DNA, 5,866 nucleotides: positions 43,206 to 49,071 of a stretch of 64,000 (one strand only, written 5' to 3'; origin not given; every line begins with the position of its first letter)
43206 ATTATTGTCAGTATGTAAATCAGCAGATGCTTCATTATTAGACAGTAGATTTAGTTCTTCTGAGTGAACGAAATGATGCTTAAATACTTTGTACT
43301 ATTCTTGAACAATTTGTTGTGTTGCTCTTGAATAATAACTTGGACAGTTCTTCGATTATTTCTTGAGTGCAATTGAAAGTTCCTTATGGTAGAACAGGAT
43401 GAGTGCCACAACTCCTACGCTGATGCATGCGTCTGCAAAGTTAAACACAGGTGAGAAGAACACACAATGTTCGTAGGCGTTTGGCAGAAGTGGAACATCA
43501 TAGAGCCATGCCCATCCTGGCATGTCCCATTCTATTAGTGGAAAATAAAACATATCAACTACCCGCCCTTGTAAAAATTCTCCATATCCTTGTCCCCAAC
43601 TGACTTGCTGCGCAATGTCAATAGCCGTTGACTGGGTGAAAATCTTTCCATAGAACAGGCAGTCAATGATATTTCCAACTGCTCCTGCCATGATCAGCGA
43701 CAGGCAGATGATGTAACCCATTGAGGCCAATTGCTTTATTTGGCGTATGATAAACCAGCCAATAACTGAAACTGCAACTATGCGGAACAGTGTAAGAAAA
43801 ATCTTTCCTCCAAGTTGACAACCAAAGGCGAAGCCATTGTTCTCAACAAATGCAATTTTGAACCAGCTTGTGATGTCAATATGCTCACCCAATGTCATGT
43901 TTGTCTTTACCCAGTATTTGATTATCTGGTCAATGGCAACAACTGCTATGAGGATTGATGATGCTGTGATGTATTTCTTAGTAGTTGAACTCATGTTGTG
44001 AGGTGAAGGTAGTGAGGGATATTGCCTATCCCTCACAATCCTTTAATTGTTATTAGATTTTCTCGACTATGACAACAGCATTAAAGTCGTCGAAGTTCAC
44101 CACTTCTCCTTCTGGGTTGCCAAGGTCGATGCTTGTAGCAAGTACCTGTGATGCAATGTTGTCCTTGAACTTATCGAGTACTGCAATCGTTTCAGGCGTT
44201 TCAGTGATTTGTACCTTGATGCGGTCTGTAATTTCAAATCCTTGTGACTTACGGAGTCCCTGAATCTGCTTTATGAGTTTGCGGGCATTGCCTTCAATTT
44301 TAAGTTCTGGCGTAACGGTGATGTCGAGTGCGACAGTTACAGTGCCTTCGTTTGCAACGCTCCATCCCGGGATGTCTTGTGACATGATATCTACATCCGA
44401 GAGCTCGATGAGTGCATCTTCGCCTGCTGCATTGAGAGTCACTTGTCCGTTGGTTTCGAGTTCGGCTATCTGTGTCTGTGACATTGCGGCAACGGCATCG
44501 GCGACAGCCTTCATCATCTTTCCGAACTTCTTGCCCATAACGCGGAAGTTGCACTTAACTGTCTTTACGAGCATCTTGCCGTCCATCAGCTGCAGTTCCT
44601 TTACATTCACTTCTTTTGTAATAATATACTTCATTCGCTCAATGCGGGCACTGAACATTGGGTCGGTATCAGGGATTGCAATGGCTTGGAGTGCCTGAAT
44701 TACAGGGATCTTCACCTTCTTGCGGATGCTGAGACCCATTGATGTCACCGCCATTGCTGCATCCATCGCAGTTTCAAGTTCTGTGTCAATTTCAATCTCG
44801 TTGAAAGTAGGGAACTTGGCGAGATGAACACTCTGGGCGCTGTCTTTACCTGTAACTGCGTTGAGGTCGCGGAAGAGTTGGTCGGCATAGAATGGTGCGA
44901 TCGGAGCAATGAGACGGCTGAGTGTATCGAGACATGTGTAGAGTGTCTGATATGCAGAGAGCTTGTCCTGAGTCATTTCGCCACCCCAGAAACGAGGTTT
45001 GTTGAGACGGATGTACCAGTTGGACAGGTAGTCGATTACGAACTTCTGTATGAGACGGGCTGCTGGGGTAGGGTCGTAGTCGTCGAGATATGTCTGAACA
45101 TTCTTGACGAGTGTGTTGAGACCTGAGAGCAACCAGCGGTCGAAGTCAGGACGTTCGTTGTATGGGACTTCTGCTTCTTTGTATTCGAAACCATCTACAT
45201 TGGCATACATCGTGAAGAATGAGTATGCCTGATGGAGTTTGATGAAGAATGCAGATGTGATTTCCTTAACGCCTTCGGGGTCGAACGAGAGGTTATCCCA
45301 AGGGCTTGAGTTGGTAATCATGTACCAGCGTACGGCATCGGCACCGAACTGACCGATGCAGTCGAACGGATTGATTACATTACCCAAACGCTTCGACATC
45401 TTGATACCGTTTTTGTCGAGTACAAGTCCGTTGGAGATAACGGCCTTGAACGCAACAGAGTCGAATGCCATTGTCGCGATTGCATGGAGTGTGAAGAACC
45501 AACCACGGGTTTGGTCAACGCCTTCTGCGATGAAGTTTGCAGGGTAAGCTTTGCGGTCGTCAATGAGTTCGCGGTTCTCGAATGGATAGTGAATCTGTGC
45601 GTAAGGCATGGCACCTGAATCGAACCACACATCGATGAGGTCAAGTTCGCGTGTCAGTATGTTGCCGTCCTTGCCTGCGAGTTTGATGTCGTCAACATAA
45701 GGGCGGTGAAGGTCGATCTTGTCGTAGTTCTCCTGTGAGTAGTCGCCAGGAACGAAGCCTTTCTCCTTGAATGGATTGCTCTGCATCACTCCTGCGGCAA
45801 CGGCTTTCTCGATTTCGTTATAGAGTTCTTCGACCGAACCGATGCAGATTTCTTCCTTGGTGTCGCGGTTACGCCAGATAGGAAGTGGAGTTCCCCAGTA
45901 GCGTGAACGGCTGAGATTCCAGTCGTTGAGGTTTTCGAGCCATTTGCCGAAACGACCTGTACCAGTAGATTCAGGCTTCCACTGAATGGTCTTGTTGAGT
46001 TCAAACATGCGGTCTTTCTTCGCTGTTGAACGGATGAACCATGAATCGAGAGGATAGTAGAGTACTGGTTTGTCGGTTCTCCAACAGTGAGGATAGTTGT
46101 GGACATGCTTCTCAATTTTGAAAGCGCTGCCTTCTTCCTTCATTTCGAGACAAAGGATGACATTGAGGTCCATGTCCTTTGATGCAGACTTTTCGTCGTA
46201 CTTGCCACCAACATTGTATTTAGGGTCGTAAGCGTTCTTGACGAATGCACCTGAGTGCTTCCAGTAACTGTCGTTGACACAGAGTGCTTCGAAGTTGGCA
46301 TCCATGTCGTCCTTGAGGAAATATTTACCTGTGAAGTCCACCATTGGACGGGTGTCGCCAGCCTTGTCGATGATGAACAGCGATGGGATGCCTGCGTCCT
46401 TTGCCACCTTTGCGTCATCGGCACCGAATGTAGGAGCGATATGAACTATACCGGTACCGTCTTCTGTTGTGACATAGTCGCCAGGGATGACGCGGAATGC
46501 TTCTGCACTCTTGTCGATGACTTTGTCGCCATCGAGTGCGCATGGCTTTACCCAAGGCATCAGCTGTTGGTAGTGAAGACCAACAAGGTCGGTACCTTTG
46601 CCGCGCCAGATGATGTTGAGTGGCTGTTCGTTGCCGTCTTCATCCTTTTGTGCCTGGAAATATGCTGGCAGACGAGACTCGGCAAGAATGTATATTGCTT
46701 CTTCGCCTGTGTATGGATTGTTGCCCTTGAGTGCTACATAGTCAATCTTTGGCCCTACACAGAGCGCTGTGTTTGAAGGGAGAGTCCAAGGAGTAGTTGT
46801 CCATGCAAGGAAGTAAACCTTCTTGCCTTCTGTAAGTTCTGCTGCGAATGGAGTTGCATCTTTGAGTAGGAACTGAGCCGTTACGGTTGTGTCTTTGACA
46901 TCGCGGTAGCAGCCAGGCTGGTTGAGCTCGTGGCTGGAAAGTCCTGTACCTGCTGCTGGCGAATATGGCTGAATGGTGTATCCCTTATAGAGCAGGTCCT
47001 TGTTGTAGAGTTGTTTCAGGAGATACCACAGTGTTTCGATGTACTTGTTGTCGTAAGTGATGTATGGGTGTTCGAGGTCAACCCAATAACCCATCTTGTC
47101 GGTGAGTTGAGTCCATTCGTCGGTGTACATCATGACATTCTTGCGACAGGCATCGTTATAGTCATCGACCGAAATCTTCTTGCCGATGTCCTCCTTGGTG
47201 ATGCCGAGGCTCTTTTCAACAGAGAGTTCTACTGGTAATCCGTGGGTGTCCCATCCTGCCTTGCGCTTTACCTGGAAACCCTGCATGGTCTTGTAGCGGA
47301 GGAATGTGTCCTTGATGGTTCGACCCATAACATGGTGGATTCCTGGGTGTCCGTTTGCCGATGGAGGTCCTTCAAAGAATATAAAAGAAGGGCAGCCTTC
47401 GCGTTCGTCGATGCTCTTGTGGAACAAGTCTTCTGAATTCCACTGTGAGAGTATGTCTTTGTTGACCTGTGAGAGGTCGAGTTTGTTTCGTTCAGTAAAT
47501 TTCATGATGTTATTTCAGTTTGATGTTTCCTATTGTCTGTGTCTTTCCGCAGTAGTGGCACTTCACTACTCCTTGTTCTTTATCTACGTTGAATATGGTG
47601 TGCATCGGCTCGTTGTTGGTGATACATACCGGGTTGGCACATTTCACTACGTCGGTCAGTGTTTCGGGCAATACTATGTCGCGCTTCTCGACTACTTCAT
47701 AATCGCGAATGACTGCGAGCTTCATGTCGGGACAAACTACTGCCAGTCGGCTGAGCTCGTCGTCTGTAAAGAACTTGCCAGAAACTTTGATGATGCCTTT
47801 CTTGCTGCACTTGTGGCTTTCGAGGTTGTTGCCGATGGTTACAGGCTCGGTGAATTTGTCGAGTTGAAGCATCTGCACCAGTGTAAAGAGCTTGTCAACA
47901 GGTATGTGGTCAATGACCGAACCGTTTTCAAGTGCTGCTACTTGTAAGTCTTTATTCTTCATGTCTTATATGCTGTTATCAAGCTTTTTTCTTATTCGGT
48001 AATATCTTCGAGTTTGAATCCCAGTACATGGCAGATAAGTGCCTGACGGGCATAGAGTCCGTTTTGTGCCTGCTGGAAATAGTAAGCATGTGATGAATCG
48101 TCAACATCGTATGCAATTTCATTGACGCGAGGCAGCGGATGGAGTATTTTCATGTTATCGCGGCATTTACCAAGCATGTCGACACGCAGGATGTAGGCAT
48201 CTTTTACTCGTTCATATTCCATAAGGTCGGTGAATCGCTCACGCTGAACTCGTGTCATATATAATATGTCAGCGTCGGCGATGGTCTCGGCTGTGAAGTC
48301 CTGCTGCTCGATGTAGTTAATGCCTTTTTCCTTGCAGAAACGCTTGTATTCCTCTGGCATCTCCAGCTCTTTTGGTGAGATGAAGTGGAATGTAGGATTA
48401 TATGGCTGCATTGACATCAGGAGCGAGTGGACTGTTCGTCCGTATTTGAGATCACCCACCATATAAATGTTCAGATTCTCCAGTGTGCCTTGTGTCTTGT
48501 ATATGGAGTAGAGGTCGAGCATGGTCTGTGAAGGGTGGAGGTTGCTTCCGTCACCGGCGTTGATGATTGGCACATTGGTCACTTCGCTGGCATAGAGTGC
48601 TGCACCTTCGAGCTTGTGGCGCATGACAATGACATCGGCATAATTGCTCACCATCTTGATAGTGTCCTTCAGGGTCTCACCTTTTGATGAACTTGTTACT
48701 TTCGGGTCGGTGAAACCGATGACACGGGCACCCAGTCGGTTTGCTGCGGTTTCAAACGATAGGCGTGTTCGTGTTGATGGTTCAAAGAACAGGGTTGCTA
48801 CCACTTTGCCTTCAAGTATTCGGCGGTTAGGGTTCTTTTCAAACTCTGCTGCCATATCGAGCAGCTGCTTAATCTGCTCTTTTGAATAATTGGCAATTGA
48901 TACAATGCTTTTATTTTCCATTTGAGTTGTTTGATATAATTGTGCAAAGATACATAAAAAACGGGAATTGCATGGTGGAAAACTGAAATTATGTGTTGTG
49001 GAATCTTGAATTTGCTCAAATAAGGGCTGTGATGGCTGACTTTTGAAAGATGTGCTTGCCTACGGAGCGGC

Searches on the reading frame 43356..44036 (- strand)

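Call 84: search_protein_families(library=pfam, proteins=[window:43356-44036:-], max_evalue=0.00001)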
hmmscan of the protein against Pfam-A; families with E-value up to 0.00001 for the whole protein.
window:43356-44036:- (226 aa): 1 family
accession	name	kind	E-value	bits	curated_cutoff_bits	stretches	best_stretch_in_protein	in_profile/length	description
PF01252.23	Peptidase_A8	-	4.2e-35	121.5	25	1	28-215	1-139/142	Signal peptidase (SPase) II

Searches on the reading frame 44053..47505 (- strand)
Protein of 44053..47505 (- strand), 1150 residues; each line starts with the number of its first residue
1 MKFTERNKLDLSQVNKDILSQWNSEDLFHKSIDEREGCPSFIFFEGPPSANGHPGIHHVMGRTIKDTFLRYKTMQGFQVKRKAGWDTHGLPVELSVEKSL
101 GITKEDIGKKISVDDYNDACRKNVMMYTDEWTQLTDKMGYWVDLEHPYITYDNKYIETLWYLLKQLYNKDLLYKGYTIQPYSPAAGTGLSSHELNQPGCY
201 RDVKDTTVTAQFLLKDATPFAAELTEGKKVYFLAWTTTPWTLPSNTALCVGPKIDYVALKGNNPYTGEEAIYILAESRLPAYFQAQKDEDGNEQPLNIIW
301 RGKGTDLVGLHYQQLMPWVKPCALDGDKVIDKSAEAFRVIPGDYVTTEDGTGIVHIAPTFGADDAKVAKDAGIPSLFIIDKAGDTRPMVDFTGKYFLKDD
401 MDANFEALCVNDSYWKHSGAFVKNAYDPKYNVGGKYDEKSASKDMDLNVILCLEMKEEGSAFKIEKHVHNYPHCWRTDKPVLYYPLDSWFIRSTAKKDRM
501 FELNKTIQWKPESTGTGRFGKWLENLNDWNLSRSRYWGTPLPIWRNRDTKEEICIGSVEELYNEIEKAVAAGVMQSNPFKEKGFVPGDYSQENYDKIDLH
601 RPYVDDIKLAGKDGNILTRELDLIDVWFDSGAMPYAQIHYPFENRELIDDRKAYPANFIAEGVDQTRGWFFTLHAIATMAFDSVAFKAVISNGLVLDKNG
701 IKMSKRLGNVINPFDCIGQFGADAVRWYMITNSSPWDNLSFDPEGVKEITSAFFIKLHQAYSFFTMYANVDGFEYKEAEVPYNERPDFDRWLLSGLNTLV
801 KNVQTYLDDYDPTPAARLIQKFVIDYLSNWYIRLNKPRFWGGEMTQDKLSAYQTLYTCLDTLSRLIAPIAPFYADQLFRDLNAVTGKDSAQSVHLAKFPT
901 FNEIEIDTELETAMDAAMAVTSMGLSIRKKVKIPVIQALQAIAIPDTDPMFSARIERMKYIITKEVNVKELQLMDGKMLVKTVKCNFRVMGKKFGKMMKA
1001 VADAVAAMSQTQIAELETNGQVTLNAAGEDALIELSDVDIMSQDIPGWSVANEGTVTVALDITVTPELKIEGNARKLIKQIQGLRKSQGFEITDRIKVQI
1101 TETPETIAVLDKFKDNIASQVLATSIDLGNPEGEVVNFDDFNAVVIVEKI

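Call 84: search_protein_families(library=pfam, proteins=[window:44053-47505:-], max_evalue=0.00001)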
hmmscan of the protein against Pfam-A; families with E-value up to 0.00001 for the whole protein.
window:44053-47505:- (1150 aa): 4 families
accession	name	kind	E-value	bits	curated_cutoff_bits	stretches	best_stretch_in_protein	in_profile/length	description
PF00133.28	tRNA-synt_1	-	6.3e-116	388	22.7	1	18-739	2-411/414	tRNA synthetases class I (I, L, M and V)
PF19302.4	DUF5915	-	3.7e-49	167.4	27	1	961-1149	3-194/195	Domain of unknown function (DUF5915)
PF08264.19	Anticodon_1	-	7.3e-33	114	25.1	1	789-941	1-146/148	Anticodon-binding domain of tRNA ligase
PF09334.17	tRNA-synt_1g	-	2e-14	53.6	20.1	0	50-136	10-93/391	tRNA synthetases class I (M)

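Call 86: find_related_loci(query=window:44053-47505:-, collection=metagenome_contigs, flank=10000)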
Query window:44053-47505:- (1150 aa) in metagenome_contigs; peptide patterns used: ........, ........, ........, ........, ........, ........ (x = any residue, [..] = any of these).
600 stretches matched a pattern (row limit reached: there are more); 552 encode a relative of the query (tblastn E <= 1e-3); the best 80 are kept; 80 distinct loci.
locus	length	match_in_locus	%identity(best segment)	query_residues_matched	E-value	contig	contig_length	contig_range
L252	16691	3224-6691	87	1-1149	0e+0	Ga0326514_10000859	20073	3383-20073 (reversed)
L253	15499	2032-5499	87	1-1149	0e+0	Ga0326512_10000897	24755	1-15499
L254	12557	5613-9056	86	1-1149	0e+0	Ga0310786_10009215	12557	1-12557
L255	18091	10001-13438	86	1-1149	0e+0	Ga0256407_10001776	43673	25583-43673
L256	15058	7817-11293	86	2-1149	0e+0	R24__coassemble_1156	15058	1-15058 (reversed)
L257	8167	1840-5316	85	2-1149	0e+0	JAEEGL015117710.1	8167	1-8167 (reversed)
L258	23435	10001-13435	85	2-1149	0e+0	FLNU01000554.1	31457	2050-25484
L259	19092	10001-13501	84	1-1149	0e+0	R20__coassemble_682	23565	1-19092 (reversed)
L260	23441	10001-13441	85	2-1149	0e+0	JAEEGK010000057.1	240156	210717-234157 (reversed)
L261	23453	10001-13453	87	1-1149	0e+0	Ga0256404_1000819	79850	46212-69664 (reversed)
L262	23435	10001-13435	84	2-1149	0e+0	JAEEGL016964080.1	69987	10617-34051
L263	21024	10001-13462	82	1-1149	0e+0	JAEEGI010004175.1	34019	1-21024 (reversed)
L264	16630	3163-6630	87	1-1149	0e+0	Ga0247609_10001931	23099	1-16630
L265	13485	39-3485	79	2-1149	0e+0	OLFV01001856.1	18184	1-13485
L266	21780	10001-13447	79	2-1149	0e+0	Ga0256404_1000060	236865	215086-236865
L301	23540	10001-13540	69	2-1149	0e+0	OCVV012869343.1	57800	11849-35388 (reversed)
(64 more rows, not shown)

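Call 92: search_protein_families(library=pfam, proteins=[L301:6531-7337:+, L301:5245-6189:+, L301:7539-8249:+, L301:21746-22300:+, L301:22909-23487:-, L301:21257-21691:+, L258:17024-18478:+, L258:18538-19860:+, L258:21258-23207:+, L258:20503-20778:+], max_evalue=0.001)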
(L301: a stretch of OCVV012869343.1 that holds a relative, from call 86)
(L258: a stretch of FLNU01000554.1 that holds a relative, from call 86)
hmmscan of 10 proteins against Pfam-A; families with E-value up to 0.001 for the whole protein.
L301:6531-7337:+ (268 aa): 2 families
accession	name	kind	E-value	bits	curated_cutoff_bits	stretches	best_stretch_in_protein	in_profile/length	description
PF00293.34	NUDIX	-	3.1e-16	60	21.1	1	149-260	7-129/134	NUDIX domain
PF09296.17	NUDIX-like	-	5e-11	43.7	22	1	3-96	3-96/96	NADH pyrophosphatase-like rudimentary NUDIX domain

L301:5245-6189:+ (314 aa): 3 families
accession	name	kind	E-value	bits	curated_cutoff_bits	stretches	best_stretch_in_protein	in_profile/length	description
PF01715.23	IPPT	-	2.5e-60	204.6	23.6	1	34-282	1-242/243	IPP transferase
PF13671.12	AAA_33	-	6.4e-05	23.7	27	1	1-33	1-34/143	AAA domain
PF01745.22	IPT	-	6.6e-05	22.9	20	1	3-48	5-50/233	Isopentenyl transferase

L301:7539-8249:+ (236 aa): 1 family
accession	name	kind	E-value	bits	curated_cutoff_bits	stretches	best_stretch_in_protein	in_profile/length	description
PF13488.11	Gly-zipper_Omp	-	0.00064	20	25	0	31-80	2-45/46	Glycine zipper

L301:21746-22300:+ (184 aa): 1 family
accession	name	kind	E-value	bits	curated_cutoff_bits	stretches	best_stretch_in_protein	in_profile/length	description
PF01327.26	Pep_deformylase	-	1.8e-49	167.7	22.8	1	4-159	3-155/156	Polypeptide deformylase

L301:22909-23487:- (192 aa): 0 families

L301:21257-21691:+ (144 aa): 1 family
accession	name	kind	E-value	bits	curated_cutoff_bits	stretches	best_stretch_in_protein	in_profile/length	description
PF03652.20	RuvX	-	1.2e-34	120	29.2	1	3-135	2-133/134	Holliday junction resolvase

L258:17024-18478:+ (484 aa): 20 families
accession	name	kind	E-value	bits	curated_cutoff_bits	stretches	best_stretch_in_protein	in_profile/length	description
PF00515.34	TPR_1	-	1.7e-29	100.8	27.8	2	208-237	2-31/34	Tetratricopeptide repeat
PF07719.23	TPR_2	-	7.4e-29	97.9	27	0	208-237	2-31/34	Tetratricopeptide repeat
PF13181.12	TPR_8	-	3.4e-24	83.3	25.7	1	209-237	3-31/34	Tetratricopeptide repeat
PF13424.12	TPR_12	-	3.4e-17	62.9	30.1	0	249-303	12-74/77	Tetratricopeptide repeat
PF13975.11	gag-asp_proteas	-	5.7e-16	59.3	28.2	1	369-465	1-92/92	gag-polyprotein putative aspartyl protease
PF13371.12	TPR_9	-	5.3e-13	49.2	35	0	248-302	3-57/73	Tetratricopeptide repeat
PF13414.12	TPR_11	-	6.8e-13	48.5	26.8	1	187-221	8-42/42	TPR repeat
PF13432.12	TPR_16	-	1.3e-12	48.4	32.7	0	116-165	8-56/65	Tetratricopeptide repeat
PF13174.12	TPR_6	-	3.4e-12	46.6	26.3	0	208-235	1-28/33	Tetratricopeptide repeat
PF13650.11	Asp_protease_2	-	2.2e-11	44.8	24.3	1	369-462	1-90/90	Aspartyl protease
PF13431.12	TPR_17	-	1.1e-10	41.4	24.4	0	200-227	6-33/34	Tetratricopeptide repeat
PF12895.13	ANAPC3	-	2e-09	38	27.2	1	58-129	12-80/82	Anaphase-promoting complex, cyclosome, subunit 3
PF13428.12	TPR_14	-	2.6e-09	37.3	23.5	0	145-178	7-40/44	Tetratricopeptide repeat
PF14559.12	TPR_19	-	4.8e-09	36.9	25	0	117-170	3-56/68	Tetratricopeptide repeat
PF13176.12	TPR_7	-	7.1e-08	32.4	27.9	0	78-95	5-22/36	Tetratricopeptide repeat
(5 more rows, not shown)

L258:18538-19860:+ (440 aa): 4 families
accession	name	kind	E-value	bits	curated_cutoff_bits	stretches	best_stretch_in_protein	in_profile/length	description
PF13304.12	AAA_21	-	4.3e-21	76.7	27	1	266-374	186-303/304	AAA domain, putative AbiEii toxin, Type IV TA system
PF13175.12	AAA_15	-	1.1e-16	61.9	32.1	2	251-373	253-373/374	AAA ATPase domain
PF02463.25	SMC_N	-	2.3e-08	34.2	40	1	36-81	2-50/220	RecF/RecN/SMC N terminal domain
PF11398.14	DUF2813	-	0.00012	22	21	0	34-99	1-63/372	Protein of unknown function (DUF2813)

L258:21258-23207:+ (649 aa): 1 family
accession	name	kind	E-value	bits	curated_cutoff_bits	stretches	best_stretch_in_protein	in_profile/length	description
PF01555.25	N6_N4_Mtase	-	3.7e-20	73.3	26.7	1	92-438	1-205/221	DNA methylase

L258:20503-20778:+ (91 aa): 0 families

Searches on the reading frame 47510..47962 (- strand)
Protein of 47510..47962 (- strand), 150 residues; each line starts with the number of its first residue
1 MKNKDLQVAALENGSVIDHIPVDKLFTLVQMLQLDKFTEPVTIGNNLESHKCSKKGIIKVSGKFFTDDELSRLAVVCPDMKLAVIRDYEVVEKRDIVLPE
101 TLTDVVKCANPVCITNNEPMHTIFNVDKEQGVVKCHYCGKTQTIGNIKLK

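Call 84: search_protein_families(library=pfam, proteins=[window:47510-47962:-], max_evalue=0.00001)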
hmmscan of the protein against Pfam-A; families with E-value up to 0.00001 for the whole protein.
window:47510-47962:- (150 aa): 2 families
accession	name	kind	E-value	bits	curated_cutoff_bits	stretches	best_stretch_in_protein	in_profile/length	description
PF01948.23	PyrI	-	1.2e-27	96.4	25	1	6-95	1-91/93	Aspartate carbamoyltransferase regulatory chain, allosteric domain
PF02748.20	PyrI_C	-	3.3e-16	59.3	23.4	1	102-144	2-45/48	Aspartate carbamoyltransferase regulatory chain, metal binding domain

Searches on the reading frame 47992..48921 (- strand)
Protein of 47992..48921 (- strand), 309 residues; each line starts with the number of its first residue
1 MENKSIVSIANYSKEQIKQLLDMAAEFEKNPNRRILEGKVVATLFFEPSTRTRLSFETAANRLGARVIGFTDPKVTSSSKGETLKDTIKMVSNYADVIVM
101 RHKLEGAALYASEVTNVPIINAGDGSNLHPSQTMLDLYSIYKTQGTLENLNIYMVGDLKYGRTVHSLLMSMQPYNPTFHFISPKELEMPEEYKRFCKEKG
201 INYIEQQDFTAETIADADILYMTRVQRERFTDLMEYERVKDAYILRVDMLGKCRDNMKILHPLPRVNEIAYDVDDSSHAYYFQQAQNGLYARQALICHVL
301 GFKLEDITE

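Call 85: search_protein_families(library=pfam, proteins=[window:47992-48921:-], max_evalue=0.00001)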
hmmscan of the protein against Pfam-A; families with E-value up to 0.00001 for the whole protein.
window:47992-48921:- (309 aa): 2 families
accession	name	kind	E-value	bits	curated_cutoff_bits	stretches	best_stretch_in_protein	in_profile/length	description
PF02729.26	OTCace_N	-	2.9e-46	157.7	29.9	1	4-141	1-147/148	Aspartate/ornithine carbamoyltransferase, carbamoyl-P binding domain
PF00185.30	OTCace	-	2.4e-29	102.8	29.4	1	149-298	2-156/157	Aspartate/ornithine carbamoyltransferase, Asp/Orn binding domain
